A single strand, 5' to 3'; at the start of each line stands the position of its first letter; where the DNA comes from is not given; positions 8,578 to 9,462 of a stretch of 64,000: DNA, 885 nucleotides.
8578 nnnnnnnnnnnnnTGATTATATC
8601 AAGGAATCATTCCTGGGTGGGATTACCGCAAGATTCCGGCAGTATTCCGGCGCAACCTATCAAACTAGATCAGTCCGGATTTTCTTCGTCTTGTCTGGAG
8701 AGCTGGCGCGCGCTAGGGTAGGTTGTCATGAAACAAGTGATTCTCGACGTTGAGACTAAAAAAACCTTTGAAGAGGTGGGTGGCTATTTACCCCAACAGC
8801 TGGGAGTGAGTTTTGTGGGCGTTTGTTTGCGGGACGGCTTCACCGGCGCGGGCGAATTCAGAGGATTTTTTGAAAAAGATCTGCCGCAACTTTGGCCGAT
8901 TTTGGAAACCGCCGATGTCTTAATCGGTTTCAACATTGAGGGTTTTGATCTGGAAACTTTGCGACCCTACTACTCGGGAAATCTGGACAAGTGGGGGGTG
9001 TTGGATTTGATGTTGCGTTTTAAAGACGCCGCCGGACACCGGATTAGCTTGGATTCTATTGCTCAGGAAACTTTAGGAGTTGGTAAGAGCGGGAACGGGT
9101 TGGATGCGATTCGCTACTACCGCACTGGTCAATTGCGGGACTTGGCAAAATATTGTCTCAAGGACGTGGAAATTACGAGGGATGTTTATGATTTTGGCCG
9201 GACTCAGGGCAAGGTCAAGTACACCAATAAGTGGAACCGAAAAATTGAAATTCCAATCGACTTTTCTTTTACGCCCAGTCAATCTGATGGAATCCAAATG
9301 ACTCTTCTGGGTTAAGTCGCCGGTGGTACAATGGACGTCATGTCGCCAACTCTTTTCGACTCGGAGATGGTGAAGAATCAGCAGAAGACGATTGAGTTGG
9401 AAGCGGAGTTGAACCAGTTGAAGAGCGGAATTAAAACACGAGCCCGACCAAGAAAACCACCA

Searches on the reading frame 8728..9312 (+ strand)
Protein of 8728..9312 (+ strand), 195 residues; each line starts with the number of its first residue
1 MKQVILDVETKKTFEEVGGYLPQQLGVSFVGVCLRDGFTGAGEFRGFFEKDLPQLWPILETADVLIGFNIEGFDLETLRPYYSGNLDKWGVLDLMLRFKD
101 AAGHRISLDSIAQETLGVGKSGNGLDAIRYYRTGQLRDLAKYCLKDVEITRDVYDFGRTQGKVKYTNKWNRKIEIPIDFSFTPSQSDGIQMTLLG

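Call 19: search_protein_families(library=pfam, proteins=[window:8728-9312:+], max_evalue=0.001)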
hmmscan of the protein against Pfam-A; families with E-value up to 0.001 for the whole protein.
window:8728-9312:+ (195 aa): 2 families
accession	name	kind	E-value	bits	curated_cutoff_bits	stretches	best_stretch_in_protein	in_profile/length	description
PF13482.12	RNase_H_2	-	2.1e-05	25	22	1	58-155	54-162/165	RNase_H superfamily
PF10108.15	DNA_pol_B_exo2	-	0.00096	19.3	24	0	93-154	110-170/213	Predicted 3'-5' exonuclease related to the exonuclease domain of PolB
